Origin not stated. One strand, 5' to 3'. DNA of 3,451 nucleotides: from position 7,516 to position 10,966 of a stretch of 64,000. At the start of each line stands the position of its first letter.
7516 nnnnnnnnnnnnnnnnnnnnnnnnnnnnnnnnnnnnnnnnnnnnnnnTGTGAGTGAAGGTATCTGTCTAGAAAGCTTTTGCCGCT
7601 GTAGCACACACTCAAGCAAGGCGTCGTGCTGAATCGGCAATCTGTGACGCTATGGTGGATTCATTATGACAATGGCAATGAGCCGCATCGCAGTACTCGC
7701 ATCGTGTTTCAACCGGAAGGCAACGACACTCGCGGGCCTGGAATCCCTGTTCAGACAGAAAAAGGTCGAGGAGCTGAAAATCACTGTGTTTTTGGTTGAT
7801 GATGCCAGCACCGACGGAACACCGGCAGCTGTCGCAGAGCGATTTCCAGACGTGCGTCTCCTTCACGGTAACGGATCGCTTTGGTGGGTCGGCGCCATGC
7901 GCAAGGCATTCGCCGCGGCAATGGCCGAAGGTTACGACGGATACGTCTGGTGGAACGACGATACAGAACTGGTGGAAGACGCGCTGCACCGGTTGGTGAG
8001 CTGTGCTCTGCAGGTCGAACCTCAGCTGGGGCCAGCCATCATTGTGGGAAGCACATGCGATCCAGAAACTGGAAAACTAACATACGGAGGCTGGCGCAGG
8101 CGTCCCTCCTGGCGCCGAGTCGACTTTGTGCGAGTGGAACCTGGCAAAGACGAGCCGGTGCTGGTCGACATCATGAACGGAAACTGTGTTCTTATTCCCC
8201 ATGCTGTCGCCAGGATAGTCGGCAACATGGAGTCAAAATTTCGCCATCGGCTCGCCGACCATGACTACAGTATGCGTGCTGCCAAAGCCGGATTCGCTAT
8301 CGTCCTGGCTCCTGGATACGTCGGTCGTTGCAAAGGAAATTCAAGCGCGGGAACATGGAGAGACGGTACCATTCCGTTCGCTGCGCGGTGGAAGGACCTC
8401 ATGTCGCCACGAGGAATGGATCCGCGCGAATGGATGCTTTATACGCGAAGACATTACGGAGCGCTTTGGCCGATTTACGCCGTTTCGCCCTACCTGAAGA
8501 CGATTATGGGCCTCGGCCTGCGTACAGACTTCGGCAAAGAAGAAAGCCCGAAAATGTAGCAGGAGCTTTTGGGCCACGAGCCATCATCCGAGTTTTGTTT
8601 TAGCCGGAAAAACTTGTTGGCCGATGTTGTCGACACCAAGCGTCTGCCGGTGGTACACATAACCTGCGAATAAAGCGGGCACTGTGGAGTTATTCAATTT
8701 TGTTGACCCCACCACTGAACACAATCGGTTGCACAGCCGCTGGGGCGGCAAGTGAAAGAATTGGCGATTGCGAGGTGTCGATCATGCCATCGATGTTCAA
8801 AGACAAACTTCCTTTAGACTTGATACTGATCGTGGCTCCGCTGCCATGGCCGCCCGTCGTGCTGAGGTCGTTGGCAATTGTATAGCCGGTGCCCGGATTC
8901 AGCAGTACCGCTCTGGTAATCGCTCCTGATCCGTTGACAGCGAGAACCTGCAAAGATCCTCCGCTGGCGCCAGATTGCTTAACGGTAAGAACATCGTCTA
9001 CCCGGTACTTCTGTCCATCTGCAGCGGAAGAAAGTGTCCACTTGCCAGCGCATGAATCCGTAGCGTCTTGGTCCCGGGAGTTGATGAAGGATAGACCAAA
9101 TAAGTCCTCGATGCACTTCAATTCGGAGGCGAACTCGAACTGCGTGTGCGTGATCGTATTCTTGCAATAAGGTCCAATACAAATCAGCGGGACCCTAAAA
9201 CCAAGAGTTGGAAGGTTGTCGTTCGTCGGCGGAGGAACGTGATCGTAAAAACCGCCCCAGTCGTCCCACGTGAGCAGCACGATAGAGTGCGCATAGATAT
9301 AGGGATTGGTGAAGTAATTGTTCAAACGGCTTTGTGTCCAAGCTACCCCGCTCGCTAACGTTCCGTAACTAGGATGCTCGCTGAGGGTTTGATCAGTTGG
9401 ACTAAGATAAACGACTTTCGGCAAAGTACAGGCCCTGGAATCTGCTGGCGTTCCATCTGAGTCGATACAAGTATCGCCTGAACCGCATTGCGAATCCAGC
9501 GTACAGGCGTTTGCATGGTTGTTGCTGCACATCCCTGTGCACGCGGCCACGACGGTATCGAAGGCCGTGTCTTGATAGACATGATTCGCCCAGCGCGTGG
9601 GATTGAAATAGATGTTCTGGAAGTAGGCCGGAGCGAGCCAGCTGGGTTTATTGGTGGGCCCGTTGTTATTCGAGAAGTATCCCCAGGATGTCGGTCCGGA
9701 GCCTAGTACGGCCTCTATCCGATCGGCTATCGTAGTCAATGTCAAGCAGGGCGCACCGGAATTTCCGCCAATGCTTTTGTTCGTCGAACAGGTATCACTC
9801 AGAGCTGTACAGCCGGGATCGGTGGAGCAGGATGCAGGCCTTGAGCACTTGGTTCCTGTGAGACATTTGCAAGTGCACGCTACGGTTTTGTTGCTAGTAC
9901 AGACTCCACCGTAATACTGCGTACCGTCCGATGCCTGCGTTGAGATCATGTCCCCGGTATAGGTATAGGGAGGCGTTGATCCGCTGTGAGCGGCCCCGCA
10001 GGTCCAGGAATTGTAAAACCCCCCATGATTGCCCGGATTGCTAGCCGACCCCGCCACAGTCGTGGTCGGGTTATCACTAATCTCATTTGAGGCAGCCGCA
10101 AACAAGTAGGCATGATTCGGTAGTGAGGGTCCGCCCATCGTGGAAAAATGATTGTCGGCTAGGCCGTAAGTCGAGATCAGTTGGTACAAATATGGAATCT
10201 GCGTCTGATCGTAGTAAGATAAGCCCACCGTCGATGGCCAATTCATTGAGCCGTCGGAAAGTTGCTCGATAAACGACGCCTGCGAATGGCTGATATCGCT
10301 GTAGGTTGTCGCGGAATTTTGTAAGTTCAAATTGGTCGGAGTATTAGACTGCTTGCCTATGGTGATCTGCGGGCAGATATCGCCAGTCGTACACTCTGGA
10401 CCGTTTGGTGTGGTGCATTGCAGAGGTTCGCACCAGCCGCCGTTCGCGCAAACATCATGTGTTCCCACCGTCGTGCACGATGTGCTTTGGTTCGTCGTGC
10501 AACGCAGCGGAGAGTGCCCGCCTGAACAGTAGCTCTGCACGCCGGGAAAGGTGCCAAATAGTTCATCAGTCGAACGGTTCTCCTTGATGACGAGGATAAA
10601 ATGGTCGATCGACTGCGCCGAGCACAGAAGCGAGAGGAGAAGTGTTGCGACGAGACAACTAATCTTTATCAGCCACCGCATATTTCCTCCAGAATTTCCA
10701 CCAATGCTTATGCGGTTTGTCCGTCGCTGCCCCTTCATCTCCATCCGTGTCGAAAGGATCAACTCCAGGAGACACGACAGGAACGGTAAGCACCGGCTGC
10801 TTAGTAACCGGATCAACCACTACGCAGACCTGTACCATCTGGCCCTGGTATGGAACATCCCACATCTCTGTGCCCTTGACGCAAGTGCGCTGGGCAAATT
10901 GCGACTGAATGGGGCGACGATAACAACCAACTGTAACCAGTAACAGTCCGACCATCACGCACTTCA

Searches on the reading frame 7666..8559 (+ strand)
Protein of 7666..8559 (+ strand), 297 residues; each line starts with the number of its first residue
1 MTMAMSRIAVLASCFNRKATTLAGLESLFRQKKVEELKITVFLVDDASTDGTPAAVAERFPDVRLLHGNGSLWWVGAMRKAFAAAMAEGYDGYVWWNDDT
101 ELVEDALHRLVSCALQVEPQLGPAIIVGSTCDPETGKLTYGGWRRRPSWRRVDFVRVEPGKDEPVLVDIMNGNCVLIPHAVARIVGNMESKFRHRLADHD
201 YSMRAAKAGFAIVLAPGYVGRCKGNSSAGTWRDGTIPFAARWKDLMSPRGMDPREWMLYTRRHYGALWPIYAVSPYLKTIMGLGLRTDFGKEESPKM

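Call 109: search_protein_families(library=pfam, proteins=[window:7666-8559:+], max_evalue=0.00001)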
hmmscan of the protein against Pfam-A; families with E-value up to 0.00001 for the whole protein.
window:7666-8559:+ (297 aa): 1 family
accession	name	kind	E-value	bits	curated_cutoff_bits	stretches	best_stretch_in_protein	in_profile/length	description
PF00535.33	Glycos_transf_2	-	1.2e-12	48.6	23.3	1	12-112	4-101/168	Glycosyl transferase family 2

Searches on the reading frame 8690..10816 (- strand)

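Call 109: search_protein_families(library=pfam, proteins=[window:8690-10816:-], max_evalue=0.00001)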
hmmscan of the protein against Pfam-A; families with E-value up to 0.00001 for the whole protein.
window:8690-10816:- (708 aa): 1 family
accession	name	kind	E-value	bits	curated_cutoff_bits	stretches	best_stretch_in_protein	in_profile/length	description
PF04185.19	Phosphoesterase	-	1.9e-42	146.2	23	1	70-575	1-355/356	Phosphoesterase family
